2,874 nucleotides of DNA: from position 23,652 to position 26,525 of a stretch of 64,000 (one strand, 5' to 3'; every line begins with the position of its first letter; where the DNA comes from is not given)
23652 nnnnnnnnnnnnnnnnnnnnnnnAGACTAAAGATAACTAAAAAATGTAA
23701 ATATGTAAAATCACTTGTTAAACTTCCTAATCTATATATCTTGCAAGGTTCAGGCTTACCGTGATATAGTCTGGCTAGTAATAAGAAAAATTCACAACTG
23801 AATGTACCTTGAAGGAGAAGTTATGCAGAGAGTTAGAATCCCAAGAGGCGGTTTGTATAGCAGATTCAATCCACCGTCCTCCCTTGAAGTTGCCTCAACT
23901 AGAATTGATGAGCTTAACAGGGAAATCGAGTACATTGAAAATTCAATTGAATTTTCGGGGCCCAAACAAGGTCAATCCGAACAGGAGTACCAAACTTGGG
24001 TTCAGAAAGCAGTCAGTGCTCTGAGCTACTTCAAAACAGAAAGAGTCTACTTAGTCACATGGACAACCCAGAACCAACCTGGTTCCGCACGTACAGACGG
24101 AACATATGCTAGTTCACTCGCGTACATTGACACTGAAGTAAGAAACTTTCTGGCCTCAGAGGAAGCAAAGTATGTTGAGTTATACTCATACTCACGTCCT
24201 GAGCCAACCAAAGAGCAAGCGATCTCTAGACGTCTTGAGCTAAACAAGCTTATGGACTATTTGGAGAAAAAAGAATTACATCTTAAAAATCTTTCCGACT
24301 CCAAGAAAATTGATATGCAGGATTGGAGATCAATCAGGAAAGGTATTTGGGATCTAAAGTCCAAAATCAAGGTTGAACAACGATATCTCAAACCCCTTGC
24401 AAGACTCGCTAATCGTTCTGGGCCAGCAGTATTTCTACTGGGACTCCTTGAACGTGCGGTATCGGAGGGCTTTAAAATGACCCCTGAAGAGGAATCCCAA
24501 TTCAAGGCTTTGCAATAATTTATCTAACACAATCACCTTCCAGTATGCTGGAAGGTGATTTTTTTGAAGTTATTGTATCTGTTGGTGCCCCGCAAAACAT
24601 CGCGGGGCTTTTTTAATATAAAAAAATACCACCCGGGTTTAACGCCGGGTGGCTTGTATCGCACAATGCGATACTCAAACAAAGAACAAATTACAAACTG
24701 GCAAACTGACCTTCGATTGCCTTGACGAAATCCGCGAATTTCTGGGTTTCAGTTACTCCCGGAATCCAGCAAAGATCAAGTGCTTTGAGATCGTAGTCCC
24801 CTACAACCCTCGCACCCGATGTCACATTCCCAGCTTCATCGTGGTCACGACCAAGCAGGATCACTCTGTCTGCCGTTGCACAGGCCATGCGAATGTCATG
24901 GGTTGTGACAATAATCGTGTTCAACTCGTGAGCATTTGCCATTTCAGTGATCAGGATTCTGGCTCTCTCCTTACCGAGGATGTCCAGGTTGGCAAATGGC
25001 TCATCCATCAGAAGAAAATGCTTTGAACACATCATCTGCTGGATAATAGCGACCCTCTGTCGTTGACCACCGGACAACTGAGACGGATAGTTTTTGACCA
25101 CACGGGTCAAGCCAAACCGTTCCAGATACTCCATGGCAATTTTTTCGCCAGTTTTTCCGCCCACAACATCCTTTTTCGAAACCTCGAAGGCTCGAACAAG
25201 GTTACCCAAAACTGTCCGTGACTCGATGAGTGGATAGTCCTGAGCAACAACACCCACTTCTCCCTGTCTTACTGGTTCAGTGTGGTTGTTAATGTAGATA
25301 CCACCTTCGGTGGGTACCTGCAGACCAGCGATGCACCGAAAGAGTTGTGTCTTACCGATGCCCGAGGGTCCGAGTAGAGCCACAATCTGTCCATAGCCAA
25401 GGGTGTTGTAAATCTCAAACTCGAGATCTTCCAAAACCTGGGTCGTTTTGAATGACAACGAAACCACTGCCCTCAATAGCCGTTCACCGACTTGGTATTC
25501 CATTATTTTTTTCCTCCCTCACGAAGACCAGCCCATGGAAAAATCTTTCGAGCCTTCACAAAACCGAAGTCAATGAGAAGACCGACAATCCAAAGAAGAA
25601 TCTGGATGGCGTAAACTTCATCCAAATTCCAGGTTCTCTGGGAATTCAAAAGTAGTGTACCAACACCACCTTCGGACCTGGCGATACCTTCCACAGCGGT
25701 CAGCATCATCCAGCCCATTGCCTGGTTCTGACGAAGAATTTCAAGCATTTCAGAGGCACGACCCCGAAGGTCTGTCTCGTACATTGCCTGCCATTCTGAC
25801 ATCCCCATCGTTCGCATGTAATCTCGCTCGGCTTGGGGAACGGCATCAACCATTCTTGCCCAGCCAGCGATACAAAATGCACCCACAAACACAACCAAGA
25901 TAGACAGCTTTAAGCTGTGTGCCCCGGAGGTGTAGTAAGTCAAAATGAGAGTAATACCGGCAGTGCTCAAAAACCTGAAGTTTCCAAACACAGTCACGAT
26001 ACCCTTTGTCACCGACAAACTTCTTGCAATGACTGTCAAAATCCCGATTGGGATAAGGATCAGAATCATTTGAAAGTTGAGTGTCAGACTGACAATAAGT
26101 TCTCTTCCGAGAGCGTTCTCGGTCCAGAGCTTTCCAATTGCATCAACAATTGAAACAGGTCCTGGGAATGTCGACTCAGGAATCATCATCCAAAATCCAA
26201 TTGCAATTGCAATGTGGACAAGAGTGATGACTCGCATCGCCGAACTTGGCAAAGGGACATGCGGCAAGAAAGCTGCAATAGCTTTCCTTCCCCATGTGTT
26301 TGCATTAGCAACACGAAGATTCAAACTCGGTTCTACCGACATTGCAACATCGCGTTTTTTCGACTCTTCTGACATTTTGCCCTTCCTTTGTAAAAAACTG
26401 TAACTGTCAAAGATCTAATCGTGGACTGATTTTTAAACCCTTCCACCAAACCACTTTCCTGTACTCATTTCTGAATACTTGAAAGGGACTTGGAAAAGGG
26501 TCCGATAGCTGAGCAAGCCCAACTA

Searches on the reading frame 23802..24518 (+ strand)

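Call 3: search_protein_families(library=pfam, proteins=[window:23802-24518:+], max_evalue=1)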
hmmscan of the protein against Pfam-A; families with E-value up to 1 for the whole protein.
window:23802-24518:+ (238 aa): 2 families
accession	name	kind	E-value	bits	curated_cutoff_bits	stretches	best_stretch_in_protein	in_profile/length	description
PF02055.22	Glyco_hydro_30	-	0.01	15.3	23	1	47-119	111-184/348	Glycosyl hydrolase family 30 TIM-barrel domain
PF07037.17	YfeC-like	-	0.023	15.4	22.9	1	86-175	25-104/122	Transcription regulator YfeC-like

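Call 4: search_protein_families(library=ncbifam, proteins=[window:23802-24518:+], max_evalue=1)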
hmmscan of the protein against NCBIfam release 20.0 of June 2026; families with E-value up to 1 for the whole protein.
window:23802-24518:+ (238 aa): 0 families

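Call 5: search_protein_families(library=padloc, proteins=[window:23802-24518:+], max_evalue=0.1)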
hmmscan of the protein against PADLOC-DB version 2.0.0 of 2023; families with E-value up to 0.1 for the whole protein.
window:23802-24518:+ (238 aa): 0 families

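Call 6: search_protein_families(library=phrogs, proteins=[window:23802-24518:+], max_evalue=0.1)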
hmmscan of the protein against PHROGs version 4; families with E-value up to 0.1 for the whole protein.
window:23802-24518:+ (238 aa): 0 families

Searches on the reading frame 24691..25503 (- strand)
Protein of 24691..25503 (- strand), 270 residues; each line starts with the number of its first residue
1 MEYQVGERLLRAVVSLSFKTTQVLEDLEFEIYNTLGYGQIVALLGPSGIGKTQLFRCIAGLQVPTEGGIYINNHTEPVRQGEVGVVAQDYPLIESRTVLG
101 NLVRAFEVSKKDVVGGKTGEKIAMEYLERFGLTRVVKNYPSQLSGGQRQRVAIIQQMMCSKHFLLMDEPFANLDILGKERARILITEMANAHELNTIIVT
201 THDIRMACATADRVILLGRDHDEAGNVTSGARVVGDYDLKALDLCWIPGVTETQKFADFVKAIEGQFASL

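Call 3: search_protein_families(library=pfam, proteins=[window:24691-25503:-], max_evalue=1)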
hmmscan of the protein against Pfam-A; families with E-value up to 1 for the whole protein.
window:24691-25503:- (270 aa): 12 families
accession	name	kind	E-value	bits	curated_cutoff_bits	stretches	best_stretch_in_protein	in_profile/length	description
PF00005.33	ABC_tran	-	3e-26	93.1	25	1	34-171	7-137/137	ABC transporter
PF13304.12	AAA_21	-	9.3e-07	29.6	27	1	151-203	248-299/304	AAA domain, putative AbiEii toxin, Type IV TA system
PF02463.25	SMC_N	-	0.011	15.6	40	1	125-208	135-203/220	RecF/RecN/SMC N terminal domain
PF13401.12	AAA_22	-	0.041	14.6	27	1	38-129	5-77/130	AAA domain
PF13191.12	AAA_16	-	0.044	14.7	32.6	1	36-74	22-59/167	AAA ATPase domain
PF03193.22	RsgA_GTPase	-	0.062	13.6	30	1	15-60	88-128/174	RsgA GTPase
PF00004.35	AAA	-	0.11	13.4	21.2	0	42-60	2-20/131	ATPase family associated with various cellular activities (AAA)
PF02367.23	TsaE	-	0.12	12.8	26.6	1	22-59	5-42/128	Threonylcarbamoyl adenosine biosynthesis protein TsaE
PF01695.23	IstB_IS21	-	0.13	12.2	24.1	1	39-59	93-113/238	IstB-like ATP binding protein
PF00931.28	NB-ARC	-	0.16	11.6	23.5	1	39-59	19-39/248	NB-ARC domain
PF01637.24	ATPase_2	-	0.21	11.8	33.2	1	38-75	20-58/225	ATPase domain predominantly from Archaea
PF20720.3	nSTAND3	-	0.26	11.4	27.2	1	37-59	16-38/155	Novel STAND NTPase 3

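Call 4: search_protein_families(library=ncbifam, proteins=[window:24691-25503:-], max_evalue=1)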
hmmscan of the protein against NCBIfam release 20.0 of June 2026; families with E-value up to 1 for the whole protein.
window:24691-25503:- (270 aa): 191 families (the best 25 are shown)
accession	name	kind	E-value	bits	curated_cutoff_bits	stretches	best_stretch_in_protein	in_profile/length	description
TIGR00968.1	3a0106s01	subfamily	8.5e-39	133.5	342.75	1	14-219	6-206/237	sulfate ABC transporter ATP-binding protein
TIGR03265.1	PhnT2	equivalog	1.1e-38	133.3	457.7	1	15-217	11-208/353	putative 2-aminoethylphosphonate ABC transporter ATP-binding protein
NF040933.2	ABC_arch_GlcV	equivalog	1.5e-37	129.3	450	1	21-217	19-215/357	glucose ABC transporter ATP-binding protein GlcV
NF008105.0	PRK10851.1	equivalog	1.2e-34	119.6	502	1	14-221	8-214/362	sulfate/thiosulfate ABC transporter ATP-binding protein CysA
TIGR03608.1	L_ocin_972_ABC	subfamily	3.5e-32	111.5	254.85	1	14-216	4-205/206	putative bacteriocin export ABC transporter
NF040729.1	ABC_ATP_SaoA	equivalog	7.7e-32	110.6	360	1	19-222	16-211/248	ABC transporter ATP-binding protein SaoA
TIGR02315.1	ABC_phnC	equivalog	3.8e-31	108.4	266.1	1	18-217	11-219/243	phosphonate ABC transporter ATP-binding protein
TIGR01184.1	ntrCD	subfamily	6.2e-31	107.8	291.8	1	35-219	8-190/230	nitrate ABC transporter ATP-binding protein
NF008421.0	PRK11248.1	equivalog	6.6e-31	107.7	357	1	16-219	9-204/255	taurine ABC transporter ATP-binding subunit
NF006987.0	PRK09452.1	equivalog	9.3e-31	106.8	482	1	14-218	23-222/378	spermidine/putrescine ABC transporter ATP-binding protein PotA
NF007027.0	PRK09493.1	equivalog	3e-30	105.3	379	1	14-219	7-211/240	glutamine ABC transporter ATP-binding protein GlnQ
NF040840.2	tungstate_WtpC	equivalog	4.3e-30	105.2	440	1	24-217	16-204/347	tungstate ABC transporter ATP-binding protein WtpC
NF008420.0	PRK11247.1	equivalog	6.6e-30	104.1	395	1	6-218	10-208/257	aliphatic sulfonates ABC transporter ATP-binding protein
NF008428.0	PRK11264.1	equivalog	9.7e-30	103.6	406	1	17-219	12-219/250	L-cystine ABC transporter ATP-binding protein TcyN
TIGR02673.1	FtsE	equivalog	1.8e-29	102.9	264.85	1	14-218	7-211/214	cell division ATP-binding protein FtsE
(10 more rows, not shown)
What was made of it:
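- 24691..25503 (-): ABC ATPase. Its start overlaps the permease stop by 1 nt. NCBIfam gives sulfate, phosphonate, taurine and nitrate-type ATPases at about 1e-31 to 1e-39, all below their equivalog cutoffs (calls 3, 4).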

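Call 5: search_protein_families(library=padloc, proteins=[window:24691-25503:-], max_evalue=0.1)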
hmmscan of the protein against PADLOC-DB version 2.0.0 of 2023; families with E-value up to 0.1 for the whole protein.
window:24691-25503:- (270 aa): 10 families
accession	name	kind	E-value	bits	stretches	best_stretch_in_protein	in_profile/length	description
PDLC04135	mad3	-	1.9e-23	81.7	2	138-228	259-348/374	mads_3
PDLC04140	mad8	-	4.1e-07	27.8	1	30-203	19-234/314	mads_8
PDLC02980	AriA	-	1e-06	26.9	1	142-203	237-299/304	-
PDLC02914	ATPase-Toprim_I-B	-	0.00027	18.3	1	14-63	3-50/443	-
PDLC04606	PDC-M37B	-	0.00036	17.8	1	18-60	152-196/390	-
PDLC04164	AriA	-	0.0013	16.3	1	141-203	170-232/253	-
PDLC00289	PtuA1|PtuA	-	0.0039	14.3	0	15-59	5-49/404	AAA ATPase domain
PDLC02335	AbiLi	-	0.0062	13.6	0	18-61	61-99/326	AbiLi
PDLC04680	PDC-M49A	-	0.032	10.8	1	134-215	530-612/674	-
PDLC03859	LmuB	-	0.08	10.1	0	38-58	24-44/611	-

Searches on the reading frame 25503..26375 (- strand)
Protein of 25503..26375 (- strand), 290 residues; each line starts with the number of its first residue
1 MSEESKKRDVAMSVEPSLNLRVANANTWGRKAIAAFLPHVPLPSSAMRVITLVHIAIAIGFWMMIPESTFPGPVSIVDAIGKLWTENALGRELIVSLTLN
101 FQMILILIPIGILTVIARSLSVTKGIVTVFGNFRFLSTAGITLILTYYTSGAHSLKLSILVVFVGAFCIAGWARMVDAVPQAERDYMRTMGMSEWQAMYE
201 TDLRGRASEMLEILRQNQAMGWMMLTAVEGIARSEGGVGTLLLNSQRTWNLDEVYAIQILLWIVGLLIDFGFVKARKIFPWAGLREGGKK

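Call 3: search_protein_families(library=pfam, proteins=[window:25503-26375:-], max_evalue=1)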
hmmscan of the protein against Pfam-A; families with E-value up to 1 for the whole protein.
window:25503-26375:- (290 aa): 3 families
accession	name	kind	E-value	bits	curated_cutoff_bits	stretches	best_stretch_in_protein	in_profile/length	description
PF00528.27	BPD_transp_1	-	6.2e-05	23.3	26.4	1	112-270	6-173/184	Binding-protein-dependent transport system inner membrane component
PF13796.11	Sensor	-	0.0039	17.7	28.2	1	138-231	5-102/162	Putative sensor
PF23636.1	DUF7144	-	0.021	15.4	27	1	110-176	5-73/115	Domain of unknown function (DUF7144)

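Call 4: search_protein_families(library=ncbifam, proteins=[window:25503-26375:-], max_evalue=1)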
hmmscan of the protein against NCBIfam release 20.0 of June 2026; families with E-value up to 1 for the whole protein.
window:25503-26375:- (290 aa): 3 families
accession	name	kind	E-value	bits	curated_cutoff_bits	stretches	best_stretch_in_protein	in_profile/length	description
NF040733.1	ABC_perm_U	equivalog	6.1e-06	25.9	295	1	51-272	11-238/251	ABC transporter permease subunit SaoP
NF007545.0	PRK10160.1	equivalog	0.00011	21.7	342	1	73-283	68-272/275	taurine ABC transporter permease TauC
TIGR03368.1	cellulose_yhjU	equivalog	0.16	10.4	410.2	1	33-108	29-102/518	cellulose biosynthesis protein BcsG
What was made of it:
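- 25503..26375 (-): ABC permease (BPD_transp_1 type, NitT/TauT-like). NCBIfam places it nearest SaoP and TauC (calls 3, 4).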

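Call 5: search_protein_families(library=padloc, proteins=[window:25503-26375:-], max_evalue=0.1)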
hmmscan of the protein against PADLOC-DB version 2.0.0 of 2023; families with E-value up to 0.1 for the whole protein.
window:25503-26375:- (290 aa): 0 families
